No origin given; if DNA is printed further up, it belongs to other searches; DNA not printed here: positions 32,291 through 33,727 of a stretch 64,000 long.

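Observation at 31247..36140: Tandemly duplicated two-gene lipoprotein cassette: GloVer-repeat propeller + NHL-like propeller, twice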

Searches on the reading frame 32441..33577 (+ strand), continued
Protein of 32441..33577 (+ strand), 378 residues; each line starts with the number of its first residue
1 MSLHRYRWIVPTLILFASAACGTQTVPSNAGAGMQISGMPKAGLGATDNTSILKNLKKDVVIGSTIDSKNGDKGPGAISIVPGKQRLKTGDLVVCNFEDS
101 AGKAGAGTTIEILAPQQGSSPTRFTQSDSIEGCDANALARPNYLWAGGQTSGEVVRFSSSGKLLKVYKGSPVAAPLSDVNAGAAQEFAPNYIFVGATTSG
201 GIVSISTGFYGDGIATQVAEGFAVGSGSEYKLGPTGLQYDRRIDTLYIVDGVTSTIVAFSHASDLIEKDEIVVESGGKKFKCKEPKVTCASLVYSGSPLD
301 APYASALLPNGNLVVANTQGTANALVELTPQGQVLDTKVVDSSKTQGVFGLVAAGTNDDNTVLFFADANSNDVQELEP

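Call 42: search_protein_families(library=ncbifam, proteins=[L001:4462-5658:-, L008:3289-4341:-, L002:2202-3407:+, L020:18709-19800:+, L007:20071-21120:-, L001:5739-7094:+], max_evalue=0.05)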
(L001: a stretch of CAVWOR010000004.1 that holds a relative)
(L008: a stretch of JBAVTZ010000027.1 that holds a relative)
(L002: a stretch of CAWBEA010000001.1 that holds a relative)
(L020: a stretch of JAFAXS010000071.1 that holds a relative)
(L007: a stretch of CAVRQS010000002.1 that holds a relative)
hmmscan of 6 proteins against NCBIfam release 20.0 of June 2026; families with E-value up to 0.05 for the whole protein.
L001:4462-5658:- (398 aa): 1 family
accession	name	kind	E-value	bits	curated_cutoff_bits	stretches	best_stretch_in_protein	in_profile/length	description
NF035926.1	scyF_NHL_VPEP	equivalog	0.013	14.6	350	1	140-195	149-203/376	scytonemin biosynthesis PEP-CTERM protein ScyF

L008:3289-4341:- (350 aa): 5 families
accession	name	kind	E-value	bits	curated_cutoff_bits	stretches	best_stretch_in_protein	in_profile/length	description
NF035926.1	scyF_NHL_VPEP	equivalog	1.5e-09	37.5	350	2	94-233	115-269/376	scytonemin biosynthesis PEP-CTERM protein ScyF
NF033206.1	ScyE_fam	subfamily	8e-09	35.5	80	0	121-148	3-30/333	ScyD/ScyE family protein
TIGR02604.1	Piru_Ver_Nterm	subfamily_domain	0.013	14.9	122.2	0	166-191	182-207/367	PVC-type heme-binding CxxCH protein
TIGR03866.1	PQQ_ABC_repeats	subfamily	0.017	14.2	287.3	0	89-181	49-138/310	PQQ-dependent catabolism-associated beta-propeller protein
NF052228.1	T9SS_PorZ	equivalog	0.032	12.6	260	0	121-232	426-553/757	type IX secretion system anionic LPS delivery protein PorZ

L002:2202-3407:+ (401 aa): 1 family
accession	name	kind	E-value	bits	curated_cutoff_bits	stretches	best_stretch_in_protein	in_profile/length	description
TIGR03921.1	T7SS_mycosin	equivalog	0.012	14.7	278.75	0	219-330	148-242/353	type VII secretion-associated serine protease mycosin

L020:18709-19800:+ (363 aa): 4 families
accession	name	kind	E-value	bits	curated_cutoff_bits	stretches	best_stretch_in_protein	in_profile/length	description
NF000022.1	stregra_B_VgbA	exception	3.2e-40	138.1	600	1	117-362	14-252/299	streptogramin B lyase Vgb(A)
NF000096.1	stregra_B_VgbB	exception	1.3e-37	129.6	600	1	117-362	14-252/295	streptogramin B lyase Vgb(B)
NF033206.1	ScyE_fam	subfamily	4.5e-06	26.4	80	2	66-131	201-267/333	ScyD/ScyE family protein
TIGR03606.1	non_repeat_PQQ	subfamily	0.0013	17.7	434.55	0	202-249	29-75/454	glucose/sorbosone family PQQ-dependent dehydrogenase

L007:20071-21120:- (349 aa): 0 families

L001:5739-7094:+ (451 aa): 2 families
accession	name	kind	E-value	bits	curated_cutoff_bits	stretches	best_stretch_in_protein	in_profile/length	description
TIGR03396.1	PC_PLC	equivalog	1.9e-35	122.5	580.25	2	4-346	4-349/688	phosphocholine-specific phospholipase C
TIGR03397.1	acid_phos_Burk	subfamily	1.1e-34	120.4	362.75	3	273-397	334-454/483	acid phosphatase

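Call 56: search_protein_families(library=pfam, proteins=[P0130, P0204, P0227, P0249, P0259, P0261, P0266, P0270, P0243, P0235], max_evalue=0.001)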
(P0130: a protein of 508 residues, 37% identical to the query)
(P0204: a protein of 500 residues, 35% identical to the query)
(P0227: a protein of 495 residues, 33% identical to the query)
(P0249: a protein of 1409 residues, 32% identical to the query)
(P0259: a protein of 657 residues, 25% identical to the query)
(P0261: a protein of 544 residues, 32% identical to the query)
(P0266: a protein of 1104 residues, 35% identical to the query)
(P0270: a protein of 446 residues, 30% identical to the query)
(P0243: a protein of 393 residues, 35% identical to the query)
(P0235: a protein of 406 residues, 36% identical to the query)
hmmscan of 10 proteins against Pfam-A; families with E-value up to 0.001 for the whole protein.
P0130 (508 aa): 1 family
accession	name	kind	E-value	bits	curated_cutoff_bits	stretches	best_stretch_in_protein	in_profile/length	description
PF01436.27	NHL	-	1.3e-09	38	20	0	46-72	3-28/28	NHL repeat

P0204 (500 aa): 2 families
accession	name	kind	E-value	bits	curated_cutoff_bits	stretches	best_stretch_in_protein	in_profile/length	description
PF08450.18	SGL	-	2.4e-05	24.5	26.3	1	364-455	131-221/246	SMP-30/Gluconolactonase/LRE-like region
PF00395.25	SLH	-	6.5e-05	23.3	20.8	0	29-69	2-43/44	S-layer homology domain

P0227 (495 aa): 0 families

P0249 (1409 aa): 1 family
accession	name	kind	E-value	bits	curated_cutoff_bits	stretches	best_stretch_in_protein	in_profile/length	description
PF13946.11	DUF4214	-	1.4e-14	54.3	23.2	2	558-625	3-69/72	Domain of unknown function (DUF4214)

P0259 (657 aa): 2 families
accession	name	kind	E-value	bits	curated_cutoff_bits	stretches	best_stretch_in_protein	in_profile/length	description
PF01436.27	NHL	-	8.4e-05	22.9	20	0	439-456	1-18/28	NHL repeat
PF17957.7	Big_7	-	0.00036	21.6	24.1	0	38-109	1-69/70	Bacterial Ig domain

P0261 (544 aa): 0 families

P0266 (1104 aa): 2 families
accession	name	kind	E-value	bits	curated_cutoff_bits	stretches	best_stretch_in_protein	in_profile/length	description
PF01436.27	NHL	-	8.2e-17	60.8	20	0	262-284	3-24/28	NHL repeat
PF08450.18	SGL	-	3.2e-12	47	26.3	2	252-346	125-218/246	SMP-30/Gluconolactonase/LRE-like region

P0270 (446 aa): 0 families

P0243 (393 aa): 2 families
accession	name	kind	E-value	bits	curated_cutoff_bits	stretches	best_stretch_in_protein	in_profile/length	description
PF01436.27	NHL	-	1.1e-05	25.6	20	0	258-275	3-19/28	NHL repeat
PF08450.18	SGL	-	0.0006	19.9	26.3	0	258-323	135-200/246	SMP-30/Gluconolactonase/LRE-like region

P0235 (406 aa): 3 families
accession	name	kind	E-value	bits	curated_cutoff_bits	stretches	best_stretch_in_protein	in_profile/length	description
PF01436.27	NHL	-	5.3e-08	32.9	20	0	259-279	3-21/28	NHL repeat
PF08450.18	SGL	-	7.2e-06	26.2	26.3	1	256-358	132-233/246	SMP-30/Gluconolactonase/LRE-like region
PF13360.13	PQQ_2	-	0.00044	20.4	27.6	0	214-360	11-134/233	Outer membrane protein assembly factor BamB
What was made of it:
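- On Pfam NHL repeat (PF01436): Distant homologues P0130, P0266 and P0235 score 33-61 bits (call 56).
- Closest known: NHL-repeat six-bladed beta-propellers. Same: Distant N homologues pass the NHL cutoff (call 56).
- Distant N homologues pass the Pfam NHL cutoff and carry SLH or Big_7 surface-anchor domains (call 56).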

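Call 57: search_solved_structures(query=A1, max_evalue=10)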
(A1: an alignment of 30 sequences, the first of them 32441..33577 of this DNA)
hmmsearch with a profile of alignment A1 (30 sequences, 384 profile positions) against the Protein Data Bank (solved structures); distinct sequences matched with E-value up to 10: 12.
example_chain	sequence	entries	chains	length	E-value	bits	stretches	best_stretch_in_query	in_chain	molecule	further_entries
6rb2_A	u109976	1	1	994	0.12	14.2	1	11-92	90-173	Sarcoplasmic/endoplasmic reticulum calcium ATPase 1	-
8owa_A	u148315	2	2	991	0.12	14.2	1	11-92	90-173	Sarcoplasmic/endoplasmic reticulum calcium ATPase 1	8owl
1iwo_A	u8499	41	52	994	0.12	14.2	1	11-92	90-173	Sarcoplasmic/endoplasmic reticulum calcium ATPase 1 | Sarcoplasmic/endoplasmic reticulum calcium ATPase 1a | Sarcoplasmic/endoplasmic reticulum calcium ATPase 1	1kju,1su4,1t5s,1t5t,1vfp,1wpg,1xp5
4bew_A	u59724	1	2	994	0.12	14.2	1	11-92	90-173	SARCOPLASMIC/ENDOPLASMIC RETICULUM CALCIUM ATPASE 1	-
2dqs_A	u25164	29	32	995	0.12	14.2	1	11-92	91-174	Sarcoplasmic/endoplasmic reticulum calcium ATPase 1 | SERCA1a | SARCOPLASMIC ENDOPLASMIC RETICULUM CALCIUM ATPASE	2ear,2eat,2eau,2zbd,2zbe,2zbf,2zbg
3tlm_A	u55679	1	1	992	0.12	14.2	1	10-92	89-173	Sarcoplasmic/endoplasmic reticulum calcium ATPase 1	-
5zmv_A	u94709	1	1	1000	0.12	14.2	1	11-92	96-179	Sarcoplasmic/endoplasmic reticulum calcium ATPase 1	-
5zmw_A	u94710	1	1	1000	0.12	14.2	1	11-92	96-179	Sarcoplasmic/endoplasmic reticulum calcium ATPase 1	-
3w5b_A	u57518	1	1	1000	0.12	14.2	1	11-92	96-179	SERCA1a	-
4nab_A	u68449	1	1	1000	0.12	14.2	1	11-92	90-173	Sarcoplasmic/endoplasmic reticulum calcium ATPase 1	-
27qy_A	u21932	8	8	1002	0.12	14.2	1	11-92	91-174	Sarcoplasmic/endoplasmic reticulum calcium ATPase 1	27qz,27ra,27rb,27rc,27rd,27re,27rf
3no2_A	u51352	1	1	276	0.32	12.8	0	311-342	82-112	uncharacterized protein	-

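Call 61: fold_search(model_id=the predicted structure, library=viral)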
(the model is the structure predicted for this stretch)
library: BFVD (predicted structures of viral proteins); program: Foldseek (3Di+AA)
matches with E <= 10: 620; with E <= 0.001: 100
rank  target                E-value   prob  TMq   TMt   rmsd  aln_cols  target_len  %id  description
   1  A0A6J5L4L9            4.2e-09  1.00  0.48  0.24  12.8       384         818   13  Uncharacterized protein [uncultured Caudovirales phage]
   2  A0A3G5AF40            5.0e-09  1.00  0.54  0.75   4.8       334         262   11  NHL repeat containing protein [Satyrvirus sp.]
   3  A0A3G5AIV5            5.5e-09  1.00  0.55  0.31   9.9       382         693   13  TNF receptor-associated factor 6-like isoform X4 [Sylvanvirus sp.]
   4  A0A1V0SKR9            9.4e-09  1.00  0.47  0.14  23.5       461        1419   11  Collagen triple helix repeat motif-containing protein [Klosneuvirus KNV1]
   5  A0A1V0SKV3            8.0e-08  1.00  0.47  0.49  14.3       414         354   12  Collagen triple helix repeat motif-containing protein [Klosneuvirus KNV1]
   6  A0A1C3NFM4            3.4e-07  1.00  0.35  0.12   8.7       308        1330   12  (no name in the UniProt tables at hand)
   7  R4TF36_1              4.2e-07  1.00  0.43  0.21  21.5       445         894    9  (no name in the UniProt tables at hand)
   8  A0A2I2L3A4            4.4e-07  1.00  0.49  0.54  11.2       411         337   11  Serine/Threonine protein kinase [Orpheovirus IHUMI-LCC2]
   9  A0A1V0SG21            6.7e-07  1.00  0.47  0.31  19.7       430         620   12  Collagen triple helix repeat motif-containing protein [Hokovirus HKV1]
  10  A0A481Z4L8            7.1e-07  1.00  0.48  0.50  11.6       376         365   13  NHL repeat protein [Pithovirus LCPAC101]
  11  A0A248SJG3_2          7.1e-07  1.00  0.39  0.18  24.3       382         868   12  (no name in the UniProt tables at hand)
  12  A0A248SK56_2          7.5e-07  1.00  0.44  0.17   8.3       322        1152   12  (no name in the UniProt tables at hand)
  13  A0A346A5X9            1.1e-06  1.00  0.46  0.18  19.7       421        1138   12  (no name in the UniProt tables at hand)
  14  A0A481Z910            1.2e-06  1.00  0.48  0.48   9.3       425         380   14  Uncharacterized protein [Pithovirus LCPAC304]
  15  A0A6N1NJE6            1.3e-06  1.00  0.50  0.42   9.5       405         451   11  Uncharacterized protein [Tupanvirus deep ocean]
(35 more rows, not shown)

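Call 75: list_cluster_members(proteins=[P0126, P0130, P0133, P0140, P0157, P0204, P0249, P0259, P0266, P0213])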
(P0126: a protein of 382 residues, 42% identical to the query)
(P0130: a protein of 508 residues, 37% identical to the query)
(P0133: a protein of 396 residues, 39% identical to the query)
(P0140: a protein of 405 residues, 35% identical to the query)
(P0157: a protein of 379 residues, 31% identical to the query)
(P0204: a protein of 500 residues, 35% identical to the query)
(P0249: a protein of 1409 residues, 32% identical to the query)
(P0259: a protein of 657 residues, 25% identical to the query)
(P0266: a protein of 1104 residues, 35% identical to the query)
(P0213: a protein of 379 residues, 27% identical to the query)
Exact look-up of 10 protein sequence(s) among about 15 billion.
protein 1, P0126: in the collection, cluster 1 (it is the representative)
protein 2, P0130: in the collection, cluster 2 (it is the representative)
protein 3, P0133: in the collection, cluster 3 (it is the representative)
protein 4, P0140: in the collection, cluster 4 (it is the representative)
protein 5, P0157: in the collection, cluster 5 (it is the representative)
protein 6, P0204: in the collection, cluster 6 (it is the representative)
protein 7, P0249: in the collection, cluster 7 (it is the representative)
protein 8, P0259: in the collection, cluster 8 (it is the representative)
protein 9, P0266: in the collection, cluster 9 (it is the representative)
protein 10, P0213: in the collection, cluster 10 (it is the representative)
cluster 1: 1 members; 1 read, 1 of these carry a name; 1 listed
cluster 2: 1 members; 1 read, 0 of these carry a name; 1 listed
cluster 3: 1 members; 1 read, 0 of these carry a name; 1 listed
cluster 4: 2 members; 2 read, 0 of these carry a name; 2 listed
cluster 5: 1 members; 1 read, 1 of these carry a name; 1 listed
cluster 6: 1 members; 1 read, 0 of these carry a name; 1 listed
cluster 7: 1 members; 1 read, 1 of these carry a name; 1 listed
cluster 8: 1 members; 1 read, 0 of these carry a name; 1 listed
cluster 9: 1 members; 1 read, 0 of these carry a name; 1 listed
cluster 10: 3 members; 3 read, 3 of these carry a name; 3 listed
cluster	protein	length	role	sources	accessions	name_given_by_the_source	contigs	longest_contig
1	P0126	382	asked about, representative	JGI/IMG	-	hypothetical protein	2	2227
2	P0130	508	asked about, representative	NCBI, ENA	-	-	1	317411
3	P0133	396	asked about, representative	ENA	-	-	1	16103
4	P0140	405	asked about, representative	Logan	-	-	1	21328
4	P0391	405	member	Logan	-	-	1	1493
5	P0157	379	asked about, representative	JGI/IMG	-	hypothetical protein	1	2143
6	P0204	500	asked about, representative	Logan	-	-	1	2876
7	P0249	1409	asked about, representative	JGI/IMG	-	hypothetical protein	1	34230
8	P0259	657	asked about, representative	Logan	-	-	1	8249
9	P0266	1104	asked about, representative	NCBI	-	-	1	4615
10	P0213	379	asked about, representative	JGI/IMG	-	hypothetical protein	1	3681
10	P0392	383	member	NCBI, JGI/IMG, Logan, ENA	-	hypothetical protein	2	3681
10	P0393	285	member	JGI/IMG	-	hypothetical protein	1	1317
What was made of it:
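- Tried and rejected: The cluster look-up returned no names (call 75).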

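Call 77: find_encoding_contigs(protein=P0001, flank=10000, max_places=2)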
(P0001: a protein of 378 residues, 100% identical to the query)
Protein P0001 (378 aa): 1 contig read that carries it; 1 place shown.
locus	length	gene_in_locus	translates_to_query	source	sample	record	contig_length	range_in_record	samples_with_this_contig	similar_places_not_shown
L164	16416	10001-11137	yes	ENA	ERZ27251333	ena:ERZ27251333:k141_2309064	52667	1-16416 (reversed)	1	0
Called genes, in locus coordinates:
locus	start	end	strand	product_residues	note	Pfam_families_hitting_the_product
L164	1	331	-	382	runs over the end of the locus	PF02771:Acyl-CoA_dh_N, PF02770:Acyl-CoA_dh_M, PF00441:Acyl-CoA_dh_1, PF08028:Acyl-CoA_dh_2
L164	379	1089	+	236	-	PF02463:SMC_N (faint), PF13191:AAA_16 (faint), PF00005:ABC_tran, PF13304:AAA_21 (faint)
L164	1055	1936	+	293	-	PF18075:FtsX_ECD, PF02687:FtsX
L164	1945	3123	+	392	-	PF24568:CC_PcsB (weak), PF01551:Peptidase_M23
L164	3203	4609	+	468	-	PF17820:PDZ_6, PF03572:Peptidase_S41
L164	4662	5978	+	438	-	PF00595:PDZ, PF13180:PDZ_2, PF17820:PDZ_6, PF03572:Peptidase_S41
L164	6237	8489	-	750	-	PF10150:RNase_E_G, PF20833:RNase_E_G_Thio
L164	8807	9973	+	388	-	-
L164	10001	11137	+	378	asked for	-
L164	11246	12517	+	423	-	-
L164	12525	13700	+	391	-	-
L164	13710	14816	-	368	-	PF01098:FTSW_RODA_SPOVE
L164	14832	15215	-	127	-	PF03776:MinE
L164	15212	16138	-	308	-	PF00142:Fer4_NifH (weak), PF01656:CbiA, PF02374:ArsA_ATPase (weak), PF06564:CBP_BcsQ, PF09140:MipZ, PF10609:ParA, PF13614:AAA_31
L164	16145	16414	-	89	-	?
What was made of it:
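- Checked: An independent gene caller on the public copy of this contig gives the same products of 388, 378, 423 and 391 aa (call 77).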

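Call 78: find_encoding_contigs(protein=P0009, flank=10000, max_places=1)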
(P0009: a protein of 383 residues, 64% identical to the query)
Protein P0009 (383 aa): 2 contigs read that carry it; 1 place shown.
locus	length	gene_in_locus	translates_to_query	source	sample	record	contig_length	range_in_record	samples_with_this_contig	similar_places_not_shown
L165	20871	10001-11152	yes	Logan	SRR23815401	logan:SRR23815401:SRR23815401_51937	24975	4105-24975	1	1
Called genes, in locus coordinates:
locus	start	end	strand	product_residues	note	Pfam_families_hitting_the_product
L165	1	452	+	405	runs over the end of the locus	PF13439:Glyco_transf_4, PF13579:Glyco_trans_4_4, PF00534:Glycos_transf_1, PF13692:Glyco_trans_1_4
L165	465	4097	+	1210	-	PF00535:Glycos_transf_2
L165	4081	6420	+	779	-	-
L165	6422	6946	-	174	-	PF14310:Fn3-like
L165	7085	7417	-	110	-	PF01915:Glyco_hydro_3_C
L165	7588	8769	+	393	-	-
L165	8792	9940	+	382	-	-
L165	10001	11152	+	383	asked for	-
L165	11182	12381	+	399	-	-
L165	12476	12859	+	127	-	-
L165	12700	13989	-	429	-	PF13360:PQQ_2, PF01011:PQQ (faint), PF13570:Beta-prop_ACSF4 (weak), PF13360:PQQ_2, PF13570:Beta-prop_ACSF4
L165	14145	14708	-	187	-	-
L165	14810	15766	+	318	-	PF00535:Glycos_transf_2, PF10111:Glyco_tranf_2_2 (weak), PF13641:Glyco_tranf_2_3 (weak)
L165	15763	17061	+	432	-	PF04932:Wzy_C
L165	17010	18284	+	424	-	PF26314:MptA_B_family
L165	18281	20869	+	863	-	?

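Call 79: find_encoding_contigs(protein=P0010, flank=10000, max_places=1)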
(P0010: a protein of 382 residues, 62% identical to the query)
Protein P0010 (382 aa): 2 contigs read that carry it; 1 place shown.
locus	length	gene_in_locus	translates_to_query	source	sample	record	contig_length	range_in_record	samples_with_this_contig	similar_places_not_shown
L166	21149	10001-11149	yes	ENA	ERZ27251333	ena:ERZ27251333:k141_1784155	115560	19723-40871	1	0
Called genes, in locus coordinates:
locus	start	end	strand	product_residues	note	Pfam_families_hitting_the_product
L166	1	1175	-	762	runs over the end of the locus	-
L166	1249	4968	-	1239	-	PF00535:Glycos_transf_2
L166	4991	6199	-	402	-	PF13439:Glyco_transf_4, PF13579:Glyco_trans_4_4, PF00534:Glycos_transf_1, PF13692:Glyco_trans_1_4, PF13524:Glyco_trans_1_2 (faint)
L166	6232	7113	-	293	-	PF00535:Glycos_transf_2, PF13641:Glyco_tranf_2_3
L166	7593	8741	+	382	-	-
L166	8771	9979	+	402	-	-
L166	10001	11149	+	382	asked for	-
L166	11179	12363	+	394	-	-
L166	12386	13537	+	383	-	-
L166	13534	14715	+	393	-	-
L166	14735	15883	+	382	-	-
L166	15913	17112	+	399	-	-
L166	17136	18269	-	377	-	PF01098:FTSW_RODA_SPOVE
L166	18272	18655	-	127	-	PF03776:MinE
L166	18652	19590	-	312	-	PF10609:ParA, PF01656:CbiA, PF02374:ArsA_ATPase (weak), PF06564:CBP_BcsQ, PF09140:MipZ, PF13614:AAA_31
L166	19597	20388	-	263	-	PF00142:Fer4_NifH (weak), PF00448:SRP54 (faint), PF01656:CbiA, PF02374:ArsA_ATPase, PF06564:CBP_BcsQ (weak), PF09140:MipZ, PF10609:ParA, PF13614:AAA_31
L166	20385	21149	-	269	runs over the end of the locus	PF03775:MinC_C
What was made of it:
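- L165 and L166 are flanked by glycosyltransferase and Wzy-type genes (calls 78, 79).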
